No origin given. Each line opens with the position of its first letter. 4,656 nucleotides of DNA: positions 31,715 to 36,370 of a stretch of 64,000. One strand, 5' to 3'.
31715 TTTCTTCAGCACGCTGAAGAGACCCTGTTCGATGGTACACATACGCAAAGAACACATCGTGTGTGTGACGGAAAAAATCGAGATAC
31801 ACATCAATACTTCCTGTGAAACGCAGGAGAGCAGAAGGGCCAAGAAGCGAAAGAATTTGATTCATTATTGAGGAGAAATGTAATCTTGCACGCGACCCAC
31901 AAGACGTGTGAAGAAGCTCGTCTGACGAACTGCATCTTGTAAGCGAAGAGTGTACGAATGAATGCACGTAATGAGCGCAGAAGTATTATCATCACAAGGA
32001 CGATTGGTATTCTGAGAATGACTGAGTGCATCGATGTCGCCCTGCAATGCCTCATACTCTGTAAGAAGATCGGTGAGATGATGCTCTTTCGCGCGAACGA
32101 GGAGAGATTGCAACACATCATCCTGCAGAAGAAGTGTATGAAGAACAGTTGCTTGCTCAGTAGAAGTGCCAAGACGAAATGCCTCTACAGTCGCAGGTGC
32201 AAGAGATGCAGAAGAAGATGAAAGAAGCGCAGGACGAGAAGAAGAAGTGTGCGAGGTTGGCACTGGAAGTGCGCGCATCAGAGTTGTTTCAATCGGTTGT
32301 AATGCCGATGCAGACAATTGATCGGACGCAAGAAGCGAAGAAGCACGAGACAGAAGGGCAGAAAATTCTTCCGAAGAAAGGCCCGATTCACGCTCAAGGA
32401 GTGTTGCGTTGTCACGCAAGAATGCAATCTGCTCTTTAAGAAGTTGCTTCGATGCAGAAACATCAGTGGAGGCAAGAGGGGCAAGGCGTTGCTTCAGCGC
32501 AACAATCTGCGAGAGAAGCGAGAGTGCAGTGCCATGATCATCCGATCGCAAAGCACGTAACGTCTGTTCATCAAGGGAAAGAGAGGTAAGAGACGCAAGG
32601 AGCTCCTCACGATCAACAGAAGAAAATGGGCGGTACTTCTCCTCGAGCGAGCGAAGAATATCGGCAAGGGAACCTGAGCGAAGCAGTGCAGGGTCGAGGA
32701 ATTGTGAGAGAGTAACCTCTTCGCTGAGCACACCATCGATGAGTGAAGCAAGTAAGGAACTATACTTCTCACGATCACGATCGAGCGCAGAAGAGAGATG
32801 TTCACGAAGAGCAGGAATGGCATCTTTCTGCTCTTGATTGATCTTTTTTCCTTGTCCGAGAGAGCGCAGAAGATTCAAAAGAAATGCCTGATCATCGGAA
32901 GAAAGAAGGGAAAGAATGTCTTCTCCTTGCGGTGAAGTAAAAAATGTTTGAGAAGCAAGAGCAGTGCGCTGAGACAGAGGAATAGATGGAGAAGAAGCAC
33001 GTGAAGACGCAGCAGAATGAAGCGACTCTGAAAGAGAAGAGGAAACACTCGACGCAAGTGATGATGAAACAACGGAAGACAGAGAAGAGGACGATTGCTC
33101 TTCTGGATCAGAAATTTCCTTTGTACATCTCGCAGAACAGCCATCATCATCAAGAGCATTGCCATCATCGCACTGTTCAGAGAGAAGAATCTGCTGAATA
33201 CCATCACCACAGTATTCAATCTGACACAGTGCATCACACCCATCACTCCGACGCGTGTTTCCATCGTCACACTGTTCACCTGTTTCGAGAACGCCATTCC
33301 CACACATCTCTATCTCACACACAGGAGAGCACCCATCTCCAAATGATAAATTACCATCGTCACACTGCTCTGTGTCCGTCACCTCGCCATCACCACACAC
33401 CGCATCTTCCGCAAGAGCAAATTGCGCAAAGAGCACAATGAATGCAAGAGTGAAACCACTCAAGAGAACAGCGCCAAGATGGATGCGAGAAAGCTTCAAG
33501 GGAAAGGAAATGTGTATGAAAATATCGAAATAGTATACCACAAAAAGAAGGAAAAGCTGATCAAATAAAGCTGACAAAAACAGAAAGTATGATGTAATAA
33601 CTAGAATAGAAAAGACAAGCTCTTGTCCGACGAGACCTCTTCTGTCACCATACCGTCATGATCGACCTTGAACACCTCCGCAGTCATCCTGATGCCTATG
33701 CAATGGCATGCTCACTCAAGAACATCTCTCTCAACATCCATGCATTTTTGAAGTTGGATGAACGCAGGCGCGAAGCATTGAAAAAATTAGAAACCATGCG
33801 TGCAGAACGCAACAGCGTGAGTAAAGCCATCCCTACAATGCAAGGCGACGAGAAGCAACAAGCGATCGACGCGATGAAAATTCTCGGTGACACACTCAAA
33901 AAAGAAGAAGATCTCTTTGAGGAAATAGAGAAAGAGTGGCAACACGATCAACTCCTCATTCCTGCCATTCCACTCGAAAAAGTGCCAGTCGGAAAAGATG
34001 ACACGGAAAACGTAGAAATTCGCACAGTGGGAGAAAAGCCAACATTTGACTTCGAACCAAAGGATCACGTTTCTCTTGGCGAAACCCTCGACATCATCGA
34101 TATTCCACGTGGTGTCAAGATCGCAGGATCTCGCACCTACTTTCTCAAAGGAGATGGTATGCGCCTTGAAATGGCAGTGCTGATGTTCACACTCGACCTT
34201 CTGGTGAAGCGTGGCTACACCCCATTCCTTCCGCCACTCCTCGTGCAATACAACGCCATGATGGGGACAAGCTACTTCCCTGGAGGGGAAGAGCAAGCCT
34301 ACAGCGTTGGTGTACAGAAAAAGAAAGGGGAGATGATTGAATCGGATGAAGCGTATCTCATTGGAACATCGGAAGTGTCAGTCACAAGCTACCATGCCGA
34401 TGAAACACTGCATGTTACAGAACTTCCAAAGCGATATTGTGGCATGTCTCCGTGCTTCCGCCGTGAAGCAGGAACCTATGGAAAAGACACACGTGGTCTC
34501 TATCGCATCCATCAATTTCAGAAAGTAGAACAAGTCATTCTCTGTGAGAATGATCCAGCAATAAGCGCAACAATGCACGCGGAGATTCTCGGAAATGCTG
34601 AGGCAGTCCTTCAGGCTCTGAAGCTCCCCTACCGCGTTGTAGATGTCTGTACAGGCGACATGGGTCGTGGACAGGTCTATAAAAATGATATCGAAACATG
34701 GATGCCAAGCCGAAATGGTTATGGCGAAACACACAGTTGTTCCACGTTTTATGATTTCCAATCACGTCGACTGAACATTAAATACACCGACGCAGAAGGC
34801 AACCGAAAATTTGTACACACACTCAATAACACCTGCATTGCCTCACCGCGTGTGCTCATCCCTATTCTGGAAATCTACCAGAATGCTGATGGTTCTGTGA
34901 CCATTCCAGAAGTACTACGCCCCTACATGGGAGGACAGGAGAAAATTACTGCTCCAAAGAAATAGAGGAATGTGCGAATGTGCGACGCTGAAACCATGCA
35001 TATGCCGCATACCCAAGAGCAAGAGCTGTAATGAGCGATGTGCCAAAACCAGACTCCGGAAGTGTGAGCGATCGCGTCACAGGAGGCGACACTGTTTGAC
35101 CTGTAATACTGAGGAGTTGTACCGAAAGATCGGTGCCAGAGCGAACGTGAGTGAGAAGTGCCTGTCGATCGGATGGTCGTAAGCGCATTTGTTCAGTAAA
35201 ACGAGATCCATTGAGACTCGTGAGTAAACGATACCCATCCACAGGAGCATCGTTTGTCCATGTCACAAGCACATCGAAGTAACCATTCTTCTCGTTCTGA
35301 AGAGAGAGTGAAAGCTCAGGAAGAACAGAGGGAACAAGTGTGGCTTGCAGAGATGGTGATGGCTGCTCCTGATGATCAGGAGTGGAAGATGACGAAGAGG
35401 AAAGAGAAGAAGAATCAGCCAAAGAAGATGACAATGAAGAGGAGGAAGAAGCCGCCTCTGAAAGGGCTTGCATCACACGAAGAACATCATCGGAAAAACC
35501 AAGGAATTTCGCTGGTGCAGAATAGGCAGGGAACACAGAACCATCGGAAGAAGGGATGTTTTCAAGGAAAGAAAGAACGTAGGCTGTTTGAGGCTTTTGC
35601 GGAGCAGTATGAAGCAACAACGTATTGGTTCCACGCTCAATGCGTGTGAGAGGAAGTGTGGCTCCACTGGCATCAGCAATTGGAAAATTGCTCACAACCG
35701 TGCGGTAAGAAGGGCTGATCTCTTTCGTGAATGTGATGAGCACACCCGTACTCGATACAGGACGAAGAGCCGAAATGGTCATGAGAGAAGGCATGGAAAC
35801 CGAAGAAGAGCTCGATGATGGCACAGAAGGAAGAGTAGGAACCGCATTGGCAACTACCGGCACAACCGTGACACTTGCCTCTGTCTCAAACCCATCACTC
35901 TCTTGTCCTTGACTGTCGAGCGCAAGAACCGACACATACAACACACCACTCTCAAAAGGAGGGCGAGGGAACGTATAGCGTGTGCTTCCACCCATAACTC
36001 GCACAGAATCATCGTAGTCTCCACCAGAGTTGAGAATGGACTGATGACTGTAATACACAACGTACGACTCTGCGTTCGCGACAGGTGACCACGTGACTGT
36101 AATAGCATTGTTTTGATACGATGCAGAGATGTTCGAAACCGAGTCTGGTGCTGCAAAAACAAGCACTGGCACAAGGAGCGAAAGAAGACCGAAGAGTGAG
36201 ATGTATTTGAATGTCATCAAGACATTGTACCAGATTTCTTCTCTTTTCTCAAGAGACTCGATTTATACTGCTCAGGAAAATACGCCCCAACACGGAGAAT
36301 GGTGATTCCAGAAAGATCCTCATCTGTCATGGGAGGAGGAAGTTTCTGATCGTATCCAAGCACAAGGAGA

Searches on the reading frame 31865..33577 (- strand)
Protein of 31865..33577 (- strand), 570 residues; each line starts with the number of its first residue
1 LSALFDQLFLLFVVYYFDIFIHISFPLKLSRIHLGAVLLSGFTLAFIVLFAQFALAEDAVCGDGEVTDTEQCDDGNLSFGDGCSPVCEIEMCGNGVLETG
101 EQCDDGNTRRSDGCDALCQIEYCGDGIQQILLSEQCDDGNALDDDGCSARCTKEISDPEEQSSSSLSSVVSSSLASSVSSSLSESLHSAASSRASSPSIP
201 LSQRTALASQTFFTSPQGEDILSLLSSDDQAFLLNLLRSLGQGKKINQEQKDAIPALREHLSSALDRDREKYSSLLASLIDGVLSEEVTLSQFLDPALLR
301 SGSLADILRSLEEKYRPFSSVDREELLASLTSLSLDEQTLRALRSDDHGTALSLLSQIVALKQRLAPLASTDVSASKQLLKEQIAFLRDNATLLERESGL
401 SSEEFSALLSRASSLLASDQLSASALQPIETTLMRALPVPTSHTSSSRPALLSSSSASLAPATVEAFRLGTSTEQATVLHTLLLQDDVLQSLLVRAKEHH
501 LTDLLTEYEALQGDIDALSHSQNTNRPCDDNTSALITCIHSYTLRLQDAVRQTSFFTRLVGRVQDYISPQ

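Call 10: search_protein_families(library=pfam, proteins=[window:31865-33577:-], max_evalue=0.01)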
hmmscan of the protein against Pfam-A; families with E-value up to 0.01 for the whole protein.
window:31865-33577:- (570 aa): 1 family
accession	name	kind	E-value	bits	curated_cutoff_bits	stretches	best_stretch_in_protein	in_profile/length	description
PF13948.11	DUF4215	-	6.9e-17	61.9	27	3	87-119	17-47/47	Domain of unknown function (DUF4215)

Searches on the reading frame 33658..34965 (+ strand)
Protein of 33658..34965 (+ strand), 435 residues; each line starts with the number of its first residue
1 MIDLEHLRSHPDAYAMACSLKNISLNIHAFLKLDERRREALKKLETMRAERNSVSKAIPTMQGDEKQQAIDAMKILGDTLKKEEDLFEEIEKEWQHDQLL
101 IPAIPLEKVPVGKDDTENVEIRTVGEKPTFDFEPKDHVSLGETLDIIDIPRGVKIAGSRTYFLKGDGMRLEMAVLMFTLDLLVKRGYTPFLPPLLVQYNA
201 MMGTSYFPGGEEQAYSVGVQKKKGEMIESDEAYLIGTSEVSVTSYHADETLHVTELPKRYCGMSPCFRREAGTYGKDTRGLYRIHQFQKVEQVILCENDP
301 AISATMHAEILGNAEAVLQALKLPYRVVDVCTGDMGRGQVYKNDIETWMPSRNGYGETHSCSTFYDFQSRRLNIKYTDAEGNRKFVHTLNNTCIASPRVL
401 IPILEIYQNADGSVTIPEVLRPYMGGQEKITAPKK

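Call 10: search_protein_families(library=pfam, proteins=[window:33658-34965:+], max_evalue=0.01)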
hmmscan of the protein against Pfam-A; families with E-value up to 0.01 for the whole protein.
window:33658-34965:+ (435 aa): 2 families
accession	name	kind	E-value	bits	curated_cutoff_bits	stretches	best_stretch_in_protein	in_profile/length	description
PF00587.30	tRNA-synt_2b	-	2.9e-32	112.6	29.3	1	229-407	8-179/179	tRNA synthetase class II core domain (G, H, P, S and T)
PF02403.27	Seryl_tRNA_N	-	3.9e-18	66.1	28.2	1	1-105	1-108/108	Seryl-tRNA synthetase N-terminal domain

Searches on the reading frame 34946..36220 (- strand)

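Call 10: search_protein_families(library=pfam, proteins=[window:34946-36220:-], max_evalue=0.01)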
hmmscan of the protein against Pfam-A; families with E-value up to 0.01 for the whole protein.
window:34946-36220:- (424 aa): 1 family
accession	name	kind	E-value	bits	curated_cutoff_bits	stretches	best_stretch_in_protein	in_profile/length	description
PF00041.27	fn3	-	1.8e-05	25.3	25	0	317-382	16-82/84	Fibronectin type III domain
